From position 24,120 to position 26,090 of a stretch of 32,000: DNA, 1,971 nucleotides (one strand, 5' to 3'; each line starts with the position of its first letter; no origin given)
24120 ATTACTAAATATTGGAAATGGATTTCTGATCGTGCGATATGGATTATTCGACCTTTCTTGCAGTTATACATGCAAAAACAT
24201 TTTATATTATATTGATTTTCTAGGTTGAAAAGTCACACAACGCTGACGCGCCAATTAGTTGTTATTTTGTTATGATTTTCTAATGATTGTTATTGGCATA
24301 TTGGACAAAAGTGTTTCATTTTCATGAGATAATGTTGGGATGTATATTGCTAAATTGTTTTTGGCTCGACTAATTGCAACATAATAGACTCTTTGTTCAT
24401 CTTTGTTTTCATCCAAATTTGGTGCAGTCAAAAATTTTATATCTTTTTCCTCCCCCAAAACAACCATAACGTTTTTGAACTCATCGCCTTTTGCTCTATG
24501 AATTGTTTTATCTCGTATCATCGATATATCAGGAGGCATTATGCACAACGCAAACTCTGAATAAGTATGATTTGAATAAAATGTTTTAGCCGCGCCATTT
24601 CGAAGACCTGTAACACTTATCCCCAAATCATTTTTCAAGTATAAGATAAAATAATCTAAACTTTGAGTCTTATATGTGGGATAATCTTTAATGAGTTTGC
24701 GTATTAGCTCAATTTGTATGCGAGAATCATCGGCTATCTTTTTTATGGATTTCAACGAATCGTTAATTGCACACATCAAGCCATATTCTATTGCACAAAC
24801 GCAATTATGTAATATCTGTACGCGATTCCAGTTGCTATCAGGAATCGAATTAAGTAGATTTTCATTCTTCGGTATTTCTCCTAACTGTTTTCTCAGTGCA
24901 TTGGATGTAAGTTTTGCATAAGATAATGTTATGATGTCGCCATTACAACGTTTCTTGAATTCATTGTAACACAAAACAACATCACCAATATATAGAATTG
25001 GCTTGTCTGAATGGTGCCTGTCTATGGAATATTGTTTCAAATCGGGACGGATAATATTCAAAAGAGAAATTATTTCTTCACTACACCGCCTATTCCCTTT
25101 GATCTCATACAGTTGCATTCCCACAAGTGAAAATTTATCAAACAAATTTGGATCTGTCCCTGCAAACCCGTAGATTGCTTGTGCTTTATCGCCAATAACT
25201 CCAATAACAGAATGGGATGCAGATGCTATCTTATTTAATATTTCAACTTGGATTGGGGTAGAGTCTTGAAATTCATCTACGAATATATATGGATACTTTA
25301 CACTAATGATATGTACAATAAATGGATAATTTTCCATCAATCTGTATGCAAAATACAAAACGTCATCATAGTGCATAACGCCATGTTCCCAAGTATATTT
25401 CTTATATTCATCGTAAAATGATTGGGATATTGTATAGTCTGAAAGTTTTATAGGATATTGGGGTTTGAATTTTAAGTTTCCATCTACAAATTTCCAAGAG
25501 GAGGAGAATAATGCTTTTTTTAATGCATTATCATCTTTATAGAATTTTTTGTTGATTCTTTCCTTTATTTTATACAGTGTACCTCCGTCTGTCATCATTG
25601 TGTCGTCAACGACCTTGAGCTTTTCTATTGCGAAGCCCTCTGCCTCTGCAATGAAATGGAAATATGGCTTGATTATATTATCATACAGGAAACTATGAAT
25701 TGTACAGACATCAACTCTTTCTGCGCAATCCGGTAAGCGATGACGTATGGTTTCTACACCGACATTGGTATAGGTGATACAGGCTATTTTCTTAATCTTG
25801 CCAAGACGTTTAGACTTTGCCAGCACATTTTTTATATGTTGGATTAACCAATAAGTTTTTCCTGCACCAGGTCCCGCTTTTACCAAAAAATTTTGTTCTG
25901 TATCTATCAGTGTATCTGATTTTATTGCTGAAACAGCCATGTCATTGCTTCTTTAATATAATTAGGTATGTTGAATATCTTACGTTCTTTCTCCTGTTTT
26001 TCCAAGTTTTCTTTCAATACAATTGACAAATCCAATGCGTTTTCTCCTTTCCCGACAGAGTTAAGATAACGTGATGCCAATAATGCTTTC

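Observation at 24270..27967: OLD-family ATPase/Toprim nuclease plus UvrD-like helicase operon: Gabija-like, but both proteins are larger than canonical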

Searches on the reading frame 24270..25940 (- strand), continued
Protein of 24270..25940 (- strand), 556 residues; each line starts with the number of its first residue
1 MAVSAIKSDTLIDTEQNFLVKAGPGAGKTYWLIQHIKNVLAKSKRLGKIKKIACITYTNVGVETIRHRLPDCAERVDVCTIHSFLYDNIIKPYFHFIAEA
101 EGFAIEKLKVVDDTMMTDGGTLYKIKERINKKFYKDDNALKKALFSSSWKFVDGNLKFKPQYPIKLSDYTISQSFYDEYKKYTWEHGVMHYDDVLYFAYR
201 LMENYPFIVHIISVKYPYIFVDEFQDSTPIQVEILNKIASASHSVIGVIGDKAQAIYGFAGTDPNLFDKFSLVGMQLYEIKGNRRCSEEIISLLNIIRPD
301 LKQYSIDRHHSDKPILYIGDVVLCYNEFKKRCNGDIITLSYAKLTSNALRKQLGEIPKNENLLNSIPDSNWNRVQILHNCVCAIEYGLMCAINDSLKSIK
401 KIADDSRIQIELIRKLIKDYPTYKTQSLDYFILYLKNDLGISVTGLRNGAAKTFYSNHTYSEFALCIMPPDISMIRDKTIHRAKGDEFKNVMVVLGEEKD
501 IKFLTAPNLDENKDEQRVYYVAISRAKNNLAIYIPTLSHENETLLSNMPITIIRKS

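Call 43: search_solved_structures(query=A2, max_evalue=0.00001, show_alignments=5)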
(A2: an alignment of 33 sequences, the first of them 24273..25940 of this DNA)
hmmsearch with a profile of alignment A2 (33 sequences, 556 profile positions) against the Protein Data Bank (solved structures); distinct sequences matched with E-value up to 0.00001: 25.
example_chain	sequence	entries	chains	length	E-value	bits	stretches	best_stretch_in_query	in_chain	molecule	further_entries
1pjr_A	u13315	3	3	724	3.5e-37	131.4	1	12-322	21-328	PCRA | ATP-DEPENDENT HELICASE PCRA | HELICASE PCRA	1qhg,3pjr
3lfu_A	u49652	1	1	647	4.4e-32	114.5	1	16-297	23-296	DNA helicase II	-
2is1_A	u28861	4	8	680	5.4e-32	114.3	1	16-297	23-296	DNA helicase II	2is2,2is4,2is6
2pjr_A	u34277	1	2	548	5.9e-31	110.8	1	12-323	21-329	PROTEIN (HELICASE PCRA)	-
4c2u_A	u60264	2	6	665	7.5e-29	103.9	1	19-314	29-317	DNA HELICASE II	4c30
4c2t_A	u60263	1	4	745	1.1e-28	103.3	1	19-314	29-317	DNA HELICASE II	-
1uaa_A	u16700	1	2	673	1.1e-28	103.3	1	19-297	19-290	PROTEIN (ATP-DEPENDENT DNA HELICASE REP.)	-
9dci_A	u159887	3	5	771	9.6e-28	100.2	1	16-324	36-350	ATP-dependent DNA helicase UvrD1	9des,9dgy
8jqb_E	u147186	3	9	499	1.9e-23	86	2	199-539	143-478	Gabija protein GajB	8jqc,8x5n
8iud_A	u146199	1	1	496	2.8e-23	85.5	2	199-539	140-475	Gabija protein GajB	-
8j4t_G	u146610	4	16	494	3.5e-23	85.2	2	199-539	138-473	Gabija protein GajB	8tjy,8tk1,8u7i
8sm3_B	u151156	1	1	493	3.7e-23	85.1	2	199-539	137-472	Gabija protein GajB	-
1qhh_B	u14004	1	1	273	2.4e-22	82.4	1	172-324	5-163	PROTEIN (PCRA (SUBUNIT))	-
1w36_B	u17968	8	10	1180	1.7e-16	63.1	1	209-300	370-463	EXODEOXYRIBONUCLEASE V BETA CHAIN | RecBCD enzyme subunit RecB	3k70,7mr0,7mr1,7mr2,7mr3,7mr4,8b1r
8b1t_B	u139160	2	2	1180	1.7e-16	63.1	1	209-300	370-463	RecBCD enzyme subunit RecB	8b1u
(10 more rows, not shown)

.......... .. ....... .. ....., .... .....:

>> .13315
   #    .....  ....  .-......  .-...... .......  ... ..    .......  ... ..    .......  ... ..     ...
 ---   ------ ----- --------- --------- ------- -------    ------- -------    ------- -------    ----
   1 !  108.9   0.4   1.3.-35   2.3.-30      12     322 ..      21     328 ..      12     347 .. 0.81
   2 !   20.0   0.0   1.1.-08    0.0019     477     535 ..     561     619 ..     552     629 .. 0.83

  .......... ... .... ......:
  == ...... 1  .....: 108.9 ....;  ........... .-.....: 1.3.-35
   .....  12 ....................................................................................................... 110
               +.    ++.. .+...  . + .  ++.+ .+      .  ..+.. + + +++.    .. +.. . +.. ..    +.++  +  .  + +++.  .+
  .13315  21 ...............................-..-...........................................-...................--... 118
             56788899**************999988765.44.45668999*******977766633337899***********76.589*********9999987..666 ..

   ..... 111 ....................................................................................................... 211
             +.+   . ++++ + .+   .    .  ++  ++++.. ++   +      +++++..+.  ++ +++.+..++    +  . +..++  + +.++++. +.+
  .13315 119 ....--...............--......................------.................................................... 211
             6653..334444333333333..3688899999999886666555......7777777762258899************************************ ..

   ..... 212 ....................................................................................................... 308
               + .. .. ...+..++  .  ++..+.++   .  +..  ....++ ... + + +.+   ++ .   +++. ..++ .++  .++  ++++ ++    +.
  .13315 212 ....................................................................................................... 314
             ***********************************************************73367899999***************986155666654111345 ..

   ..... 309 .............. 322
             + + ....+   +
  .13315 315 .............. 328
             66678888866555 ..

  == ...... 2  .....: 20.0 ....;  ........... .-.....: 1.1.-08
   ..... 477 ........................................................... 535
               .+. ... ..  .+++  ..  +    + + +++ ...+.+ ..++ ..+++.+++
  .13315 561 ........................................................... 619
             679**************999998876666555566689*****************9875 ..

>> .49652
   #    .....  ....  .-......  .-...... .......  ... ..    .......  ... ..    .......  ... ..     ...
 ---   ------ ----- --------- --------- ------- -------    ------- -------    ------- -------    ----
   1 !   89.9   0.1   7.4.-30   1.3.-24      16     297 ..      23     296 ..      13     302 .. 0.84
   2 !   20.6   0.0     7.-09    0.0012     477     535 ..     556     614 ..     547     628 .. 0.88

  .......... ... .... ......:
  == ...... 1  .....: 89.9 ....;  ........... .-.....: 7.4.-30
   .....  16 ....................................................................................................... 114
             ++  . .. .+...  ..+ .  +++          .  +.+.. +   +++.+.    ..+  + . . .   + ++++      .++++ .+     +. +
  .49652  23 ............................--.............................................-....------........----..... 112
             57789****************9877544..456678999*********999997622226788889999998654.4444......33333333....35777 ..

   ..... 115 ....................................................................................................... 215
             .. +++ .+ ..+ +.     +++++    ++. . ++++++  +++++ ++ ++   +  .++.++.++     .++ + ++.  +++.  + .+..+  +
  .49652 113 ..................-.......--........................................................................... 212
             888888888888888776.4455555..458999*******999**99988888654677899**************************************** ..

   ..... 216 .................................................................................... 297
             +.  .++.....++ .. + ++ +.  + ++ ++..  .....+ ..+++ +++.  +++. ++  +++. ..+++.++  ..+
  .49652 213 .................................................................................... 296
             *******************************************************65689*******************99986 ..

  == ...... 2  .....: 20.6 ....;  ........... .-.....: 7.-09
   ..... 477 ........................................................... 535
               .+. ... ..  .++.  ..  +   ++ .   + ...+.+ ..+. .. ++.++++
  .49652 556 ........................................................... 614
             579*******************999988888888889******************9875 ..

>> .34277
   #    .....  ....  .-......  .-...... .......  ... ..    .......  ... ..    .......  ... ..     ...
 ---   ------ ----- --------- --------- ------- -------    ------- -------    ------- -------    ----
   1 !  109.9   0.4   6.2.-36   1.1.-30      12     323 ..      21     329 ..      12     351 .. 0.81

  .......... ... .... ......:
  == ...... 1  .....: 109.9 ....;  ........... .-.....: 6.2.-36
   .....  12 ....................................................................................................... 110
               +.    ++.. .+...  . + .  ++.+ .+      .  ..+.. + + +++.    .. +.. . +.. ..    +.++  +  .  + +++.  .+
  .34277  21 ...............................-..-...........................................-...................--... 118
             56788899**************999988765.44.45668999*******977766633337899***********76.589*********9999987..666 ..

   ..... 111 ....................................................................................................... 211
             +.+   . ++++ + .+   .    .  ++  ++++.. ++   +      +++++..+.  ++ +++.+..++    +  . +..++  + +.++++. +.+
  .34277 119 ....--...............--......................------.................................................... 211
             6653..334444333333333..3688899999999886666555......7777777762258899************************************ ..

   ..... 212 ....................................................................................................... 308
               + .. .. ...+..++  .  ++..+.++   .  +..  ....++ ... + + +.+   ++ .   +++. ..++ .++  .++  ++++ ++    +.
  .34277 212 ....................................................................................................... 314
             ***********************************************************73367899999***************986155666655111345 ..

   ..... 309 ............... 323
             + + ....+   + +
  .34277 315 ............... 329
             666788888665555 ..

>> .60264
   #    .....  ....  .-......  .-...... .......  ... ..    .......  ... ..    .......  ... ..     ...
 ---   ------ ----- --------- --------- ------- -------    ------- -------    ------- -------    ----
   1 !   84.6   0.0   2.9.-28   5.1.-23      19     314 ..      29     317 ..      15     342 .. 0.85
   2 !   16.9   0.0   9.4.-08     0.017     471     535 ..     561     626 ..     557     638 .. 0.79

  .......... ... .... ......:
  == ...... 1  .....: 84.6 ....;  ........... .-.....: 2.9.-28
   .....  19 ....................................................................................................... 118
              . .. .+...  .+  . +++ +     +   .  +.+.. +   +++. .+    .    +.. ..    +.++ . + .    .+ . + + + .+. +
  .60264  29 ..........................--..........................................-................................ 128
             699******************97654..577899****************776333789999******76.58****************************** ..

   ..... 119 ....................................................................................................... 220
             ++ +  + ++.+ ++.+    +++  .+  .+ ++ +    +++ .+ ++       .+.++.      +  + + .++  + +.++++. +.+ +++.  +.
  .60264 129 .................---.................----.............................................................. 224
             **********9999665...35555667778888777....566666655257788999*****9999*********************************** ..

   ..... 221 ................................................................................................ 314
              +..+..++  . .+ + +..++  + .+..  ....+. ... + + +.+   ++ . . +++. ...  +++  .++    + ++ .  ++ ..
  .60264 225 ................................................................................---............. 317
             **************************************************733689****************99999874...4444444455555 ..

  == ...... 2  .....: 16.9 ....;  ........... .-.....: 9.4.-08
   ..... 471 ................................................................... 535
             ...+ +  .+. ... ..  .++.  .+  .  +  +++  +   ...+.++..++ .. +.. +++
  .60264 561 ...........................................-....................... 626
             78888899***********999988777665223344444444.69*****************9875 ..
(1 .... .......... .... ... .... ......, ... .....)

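Call 50: predict_structure(alignment_id=A2)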
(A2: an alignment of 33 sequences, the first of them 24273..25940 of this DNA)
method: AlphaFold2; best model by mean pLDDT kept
length: 556 residues; sequences in the alignment: 33
mean_pLDDT: 86.1   pTM: 0.72
mean pLDDT of the five models: 86.1, 86.2, 85.6, 85.0, 83.0
residues with pLDDT >= 90: 263; 70-90: 239; 50-70: 43; < 50: 11
segments of 3 or more residues with pLDDT < 50: 354-357, 471-474
pLDDT, mean of each block of 10 residues (from residue 1): 83 93 89 94 88 90 86 87 95 94 88 79 88 80 90 91 82 93 93 94 95 95 92 92 90 78 86 93 92 92 89 93 85 83 56 49 76 88 83 85 88 92 91 92 85 89 70 55 73 89 87 80 91 93 93 89
secondary structure, 60 per line:
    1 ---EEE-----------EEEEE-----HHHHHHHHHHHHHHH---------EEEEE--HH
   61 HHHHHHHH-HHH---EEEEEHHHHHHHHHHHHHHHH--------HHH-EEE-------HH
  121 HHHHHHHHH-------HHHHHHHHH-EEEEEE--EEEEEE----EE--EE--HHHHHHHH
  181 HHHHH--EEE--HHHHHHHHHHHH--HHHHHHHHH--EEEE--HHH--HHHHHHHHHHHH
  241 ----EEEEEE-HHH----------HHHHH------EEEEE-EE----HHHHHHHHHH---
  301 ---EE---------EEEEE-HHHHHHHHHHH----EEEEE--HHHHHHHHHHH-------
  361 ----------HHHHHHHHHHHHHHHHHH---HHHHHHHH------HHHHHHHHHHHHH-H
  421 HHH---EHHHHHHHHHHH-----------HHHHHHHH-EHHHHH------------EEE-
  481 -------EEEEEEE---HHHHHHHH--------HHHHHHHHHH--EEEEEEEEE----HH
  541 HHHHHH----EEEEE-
elements in order: E4-6 E18-22 H28-42 E52-56 H59-68 E76-80 H81-96 E109-111 H119-129 H137-145 E147-152 E155-160 H173-185 E188-190 H193-204 H207-215 E218-221 H229-240 E245-250 H265-269 E276-280 H288-297 E315-319 H321-331 E336-340 H343-353 H371-388 H392-399 H406-418 H420-423 H428-438 H450-457 H460-464 E477-479 E488-494 H498-505 H514-523 E526-534 H539-546 E551-555

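Call 52: fold_search(model_id=the predicted structure, library=pdb)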
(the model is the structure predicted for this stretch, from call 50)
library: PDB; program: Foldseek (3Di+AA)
matches with E <= 10: 1325; with E <= 0.001: 124
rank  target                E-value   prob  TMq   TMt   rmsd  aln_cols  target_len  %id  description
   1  9dci_A                1.1e-23  1.00  0.59  0.46  11.8       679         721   17  Mycobacterium tuberculosis UvrD1 dimer: apo compact conformation. (released 2025-03-19)
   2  4c2t_D                1.3e-23  1.00  0.55  0.48  14.2       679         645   17  Crystal structure of full length Deinococcus radiodurans UvrD in complex with DNA (released 2013-10-30)
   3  2is1_A                2.6e-23  1.00  0.60  0.52  12.8       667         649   18  Crystal structure of UvrD-DNA-SO4 complex (released 2007-01-09)
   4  3lfu                  3.4e-23  1.00  0.63  0.56  11.1       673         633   18  Crystal Structure of E. coli UvrD (released 2011-02-02)
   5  4c2t_C                3.4e-23  1.00  0.55  0.47  15.3       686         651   17  Crystal structure of full length Deinococcus radiodurans UvrD in complex with DNA (released 2013-10-30)
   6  4c30_D                1.1e-22  1.00  0.56  0.49  14.7       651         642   18  Crystal structure of Deinococcus radiodurans UvrD in complex with DNA, form 2 (released 2013-10-30)
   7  4c2u_A                1.4e-22  1.00  0.55  0.47  14.2       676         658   18  Crystal structure of Deinococcus radiodurans UvrD in complex with DNA, Form 1 (released 2013-10-30)
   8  2is2_A                1.6e-22  1.00  0.59  0.51  14.3       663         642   16  Crystal structure of UvrD-DNA binary complex (released 2007-01-09)
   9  4c30_I                2.2e-22  1.00  0.56  0.49  14.3       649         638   18  Crystal structure of Deinococcus radiodurans UvrD in complex with DNA, form 2 (released 2013-10-30)
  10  4c2t_A                2.2e-22  1.00  0.53  0.46  14.4       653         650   18  Crystal structure of full length Deinococcus radiodurans UvrD in complex with DNA (released 2013-10-30)
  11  4c2t_B                2.2e-22  1.00  0.55  0.49  14.7       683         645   17  Crystal structure of full length Deinococcus radiodurans UvrD in complex with DNA (released 2013-10-30)
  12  1pjr                  4.9e-22  1.00  0.55  0.50  11.5       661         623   18  STRUCTURE OF DNA HELICASE (released 1997-12-03)
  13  2is4_B                8.0e-22  1.00  0.55  0.49  12.8       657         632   18  Crystal structure of UvrD-DNA-ADPNP ternary complex (released 2007-01-09)
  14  1uaa_A                8.5e-22  1.00  0.56  0.49  14.2       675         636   16  E. COLI REP HELICASE/DNA COMPLEX (released 1998-07-09)
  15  2is6_B                1.0e-21  1.00  0.55  0.48  13.2       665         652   18  Crystal structure of UvrD-DNA-ADPMgF3 ternary complex (released 2007-01-09)
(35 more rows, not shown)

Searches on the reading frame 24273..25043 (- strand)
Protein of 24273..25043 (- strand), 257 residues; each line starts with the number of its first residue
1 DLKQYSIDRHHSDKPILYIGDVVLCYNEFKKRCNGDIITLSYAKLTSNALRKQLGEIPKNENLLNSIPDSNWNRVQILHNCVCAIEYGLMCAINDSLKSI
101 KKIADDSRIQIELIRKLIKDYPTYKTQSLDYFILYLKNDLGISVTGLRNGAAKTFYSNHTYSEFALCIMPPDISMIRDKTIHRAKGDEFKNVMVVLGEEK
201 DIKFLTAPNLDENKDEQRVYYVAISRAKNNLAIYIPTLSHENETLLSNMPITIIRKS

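Call 57: search_solved_structures(query=window:24273-25043:-, max_evalue=0.01, show_alignments=2)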
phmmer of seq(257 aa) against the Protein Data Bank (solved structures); distinct sequences matched with E-value up to 0.01: 1.
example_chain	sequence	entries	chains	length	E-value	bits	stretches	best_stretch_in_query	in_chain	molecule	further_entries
2pjr_B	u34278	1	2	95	0.0078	18.9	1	179-234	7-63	PROTEIN (HELICASE PCRA)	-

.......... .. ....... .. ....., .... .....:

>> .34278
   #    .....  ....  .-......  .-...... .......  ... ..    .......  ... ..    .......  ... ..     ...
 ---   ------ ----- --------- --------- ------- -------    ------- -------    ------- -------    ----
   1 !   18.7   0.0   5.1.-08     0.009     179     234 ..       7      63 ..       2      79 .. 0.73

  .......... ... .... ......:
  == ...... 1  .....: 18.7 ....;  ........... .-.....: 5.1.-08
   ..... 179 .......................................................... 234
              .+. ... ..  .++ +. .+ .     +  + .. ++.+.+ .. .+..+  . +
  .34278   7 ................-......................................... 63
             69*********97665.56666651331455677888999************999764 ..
